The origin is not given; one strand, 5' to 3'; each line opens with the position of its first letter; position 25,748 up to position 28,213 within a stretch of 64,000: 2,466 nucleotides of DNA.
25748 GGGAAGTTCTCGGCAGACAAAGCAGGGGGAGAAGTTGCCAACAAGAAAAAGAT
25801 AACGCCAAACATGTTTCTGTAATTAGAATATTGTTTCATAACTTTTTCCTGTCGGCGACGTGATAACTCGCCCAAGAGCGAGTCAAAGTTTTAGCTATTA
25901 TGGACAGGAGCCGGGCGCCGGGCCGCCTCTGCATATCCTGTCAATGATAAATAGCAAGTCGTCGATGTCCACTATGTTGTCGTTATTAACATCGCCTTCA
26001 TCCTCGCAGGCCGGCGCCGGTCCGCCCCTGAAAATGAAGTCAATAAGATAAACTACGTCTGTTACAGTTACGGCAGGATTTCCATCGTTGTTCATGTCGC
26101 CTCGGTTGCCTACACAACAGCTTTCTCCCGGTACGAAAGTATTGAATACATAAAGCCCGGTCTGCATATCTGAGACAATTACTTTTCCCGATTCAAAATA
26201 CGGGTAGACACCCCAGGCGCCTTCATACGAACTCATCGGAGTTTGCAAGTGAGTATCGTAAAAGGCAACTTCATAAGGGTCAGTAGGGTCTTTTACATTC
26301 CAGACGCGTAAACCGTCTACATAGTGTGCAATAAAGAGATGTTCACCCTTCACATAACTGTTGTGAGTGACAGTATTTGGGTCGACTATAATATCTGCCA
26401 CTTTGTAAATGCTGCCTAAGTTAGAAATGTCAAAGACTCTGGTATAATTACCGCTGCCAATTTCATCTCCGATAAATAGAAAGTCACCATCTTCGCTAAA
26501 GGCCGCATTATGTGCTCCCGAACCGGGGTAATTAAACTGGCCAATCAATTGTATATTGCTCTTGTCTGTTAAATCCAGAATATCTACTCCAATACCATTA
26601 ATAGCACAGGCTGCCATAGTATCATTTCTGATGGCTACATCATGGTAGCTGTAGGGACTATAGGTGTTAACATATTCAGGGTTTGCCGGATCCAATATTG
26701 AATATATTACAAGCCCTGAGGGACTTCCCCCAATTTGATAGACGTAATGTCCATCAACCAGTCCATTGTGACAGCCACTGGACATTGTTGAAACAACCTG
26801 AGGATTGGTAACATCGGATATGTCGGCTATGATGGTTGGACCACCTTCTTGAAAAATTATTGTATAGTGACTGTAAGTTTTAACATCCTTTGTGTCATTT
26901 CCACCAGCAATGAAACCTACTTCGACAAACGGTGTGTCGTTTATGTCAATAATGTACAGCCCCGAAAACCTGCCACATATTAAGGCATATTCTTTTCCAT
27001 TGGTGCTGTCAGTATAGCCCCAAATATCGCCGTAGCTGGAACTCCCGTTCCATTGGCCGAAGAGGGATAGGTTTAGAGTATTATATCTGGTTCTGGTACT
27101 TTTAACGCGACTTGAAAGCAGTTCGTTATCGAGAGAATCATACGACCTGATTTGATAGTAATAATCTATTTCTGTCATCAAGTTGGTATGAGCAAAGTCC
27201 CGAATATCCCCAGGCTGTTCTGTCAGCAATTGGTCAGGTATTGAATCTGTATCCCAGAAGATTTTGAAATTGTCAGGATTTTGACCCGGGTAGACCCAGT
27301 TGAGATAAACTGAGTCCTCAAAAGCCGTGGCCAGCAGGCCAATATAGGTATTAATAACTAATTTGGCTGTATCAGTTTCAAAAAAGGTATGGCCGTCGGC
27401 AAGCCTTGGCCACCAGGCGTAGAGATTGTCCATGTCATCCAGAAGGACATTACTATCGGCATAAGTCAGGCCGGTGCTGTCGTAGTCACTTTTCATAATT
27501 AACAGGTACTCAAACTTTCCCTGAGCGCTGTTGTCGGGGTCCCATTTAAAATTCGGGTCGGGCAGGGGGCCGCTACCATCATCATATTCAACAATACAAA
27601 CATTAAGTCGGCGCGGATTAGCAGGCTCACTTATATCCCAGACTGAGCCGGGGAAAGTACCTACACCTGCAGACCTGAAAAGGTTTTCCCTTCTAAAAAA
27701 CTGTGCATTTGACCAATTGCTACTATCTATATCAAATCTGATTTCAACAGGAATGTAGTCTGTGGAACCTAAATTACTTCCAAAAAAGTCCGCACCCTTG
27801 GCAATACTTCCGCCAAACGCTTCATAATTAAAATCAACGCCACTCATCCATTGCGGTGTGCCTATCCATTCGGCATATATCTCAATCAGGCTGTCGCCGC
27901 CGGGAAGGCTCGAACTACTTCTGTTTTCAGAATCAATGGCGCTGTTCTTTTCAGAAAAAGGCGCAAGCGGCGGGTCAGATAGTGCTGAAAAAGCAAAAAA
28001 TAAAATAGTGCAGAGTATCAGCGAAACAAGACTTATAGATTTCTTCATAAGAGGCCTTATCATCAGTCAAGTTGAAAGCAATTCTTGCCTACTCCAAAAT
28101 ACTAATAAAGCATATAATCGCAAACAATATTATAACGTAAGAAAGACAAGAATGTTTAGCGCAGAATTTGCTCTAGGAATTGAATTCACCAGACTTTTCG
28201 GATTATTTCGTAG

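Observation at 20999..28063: Three tandem paralogs share a ~175-aa N-terminal domain I cannot assign to any known family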

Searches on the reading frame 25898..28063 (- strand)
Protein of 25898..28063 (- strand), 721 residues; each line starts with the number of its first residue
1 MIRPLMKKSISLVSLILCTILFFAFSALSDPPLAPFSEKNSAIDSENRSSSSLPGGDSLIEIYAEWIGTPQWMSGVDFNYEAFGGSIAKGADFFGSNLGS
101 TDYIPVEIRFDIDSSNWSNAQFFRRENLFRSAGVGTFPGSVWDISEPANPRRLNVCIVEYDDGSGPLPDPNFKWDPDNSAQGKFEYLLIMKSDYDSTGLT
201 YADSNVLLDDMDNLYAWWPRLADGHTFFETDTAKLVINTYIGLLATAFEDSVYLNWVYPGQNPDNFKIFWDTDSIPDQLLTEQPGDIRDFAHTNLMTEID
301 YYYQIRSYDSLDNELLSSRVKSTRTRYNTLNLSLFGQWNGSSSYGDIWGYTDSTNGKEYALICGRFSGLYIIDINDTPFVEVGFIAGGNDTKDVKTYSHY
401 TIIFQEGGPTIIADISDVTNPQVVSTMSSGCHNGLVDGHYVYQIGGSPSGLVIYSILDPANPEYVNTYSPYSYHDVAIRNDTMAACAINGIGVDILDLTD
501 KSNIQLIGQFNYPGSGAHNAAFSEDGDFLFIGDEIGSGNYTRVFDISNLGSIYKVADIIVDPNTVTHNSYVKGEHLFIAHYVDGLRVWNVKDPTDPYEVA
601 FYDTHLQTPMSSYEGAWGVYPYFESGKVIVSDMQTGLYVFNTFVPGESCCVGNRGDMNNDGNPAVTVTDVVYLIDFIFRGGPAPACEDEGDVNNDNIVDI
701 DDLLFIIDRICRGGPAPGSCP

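Call 4: search_protein_families(library=pfam, proteins=[window:25898-28063:-], max_evalue=1)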
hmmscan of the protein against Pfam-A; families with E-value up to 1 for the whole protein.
window:25898-28063:- (721 aa): 4 families
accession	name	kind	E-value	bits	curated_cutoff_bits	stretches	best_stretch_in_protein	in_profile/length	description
PF00404.24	Dockerin_1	-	0.00064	20.3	22.9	1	655-710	2-56/57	Dockerin type I domain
PF08309.17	LVIVD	-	0.0036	17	20.2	0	390-425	3-38/42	LVIVD repeat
PF23571.1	GH3_M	-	0.083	13.4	23.6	1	349-377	29-57/75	GH3 family central domain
PF20520.3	Ac45-VOA1_TM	-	0.15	12.2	25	1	12-30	12-30/39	V0 complex accessory subunit Ac45/VOA1 transmembrane domain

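Call 5: search_protein_families(library=ncbifam, proteins=[window:25898-28063:-], max_evalue=1)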
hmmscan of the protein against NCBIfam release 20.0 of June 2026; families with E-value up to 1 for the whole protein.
window:25898-28063:- (721 aa): 3 families
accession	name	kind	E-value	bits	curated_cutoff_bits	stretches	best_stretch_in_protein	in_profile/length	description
TIGR04312.1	choice_anch_B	subfamily_domain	9.9e-48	163.2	100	1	341-640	28-362/364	choice-of-anchor B family protein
NF045500.1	Omp28_seleno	equivalog_domain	0.00064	19.2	200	1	652-710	318-375/377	Omp28-related selenoprotein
NF041540.1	dockerin_GC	domain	0.11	12.9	29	1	662-708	15-61/67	GC-type dockerin domain-anchored protein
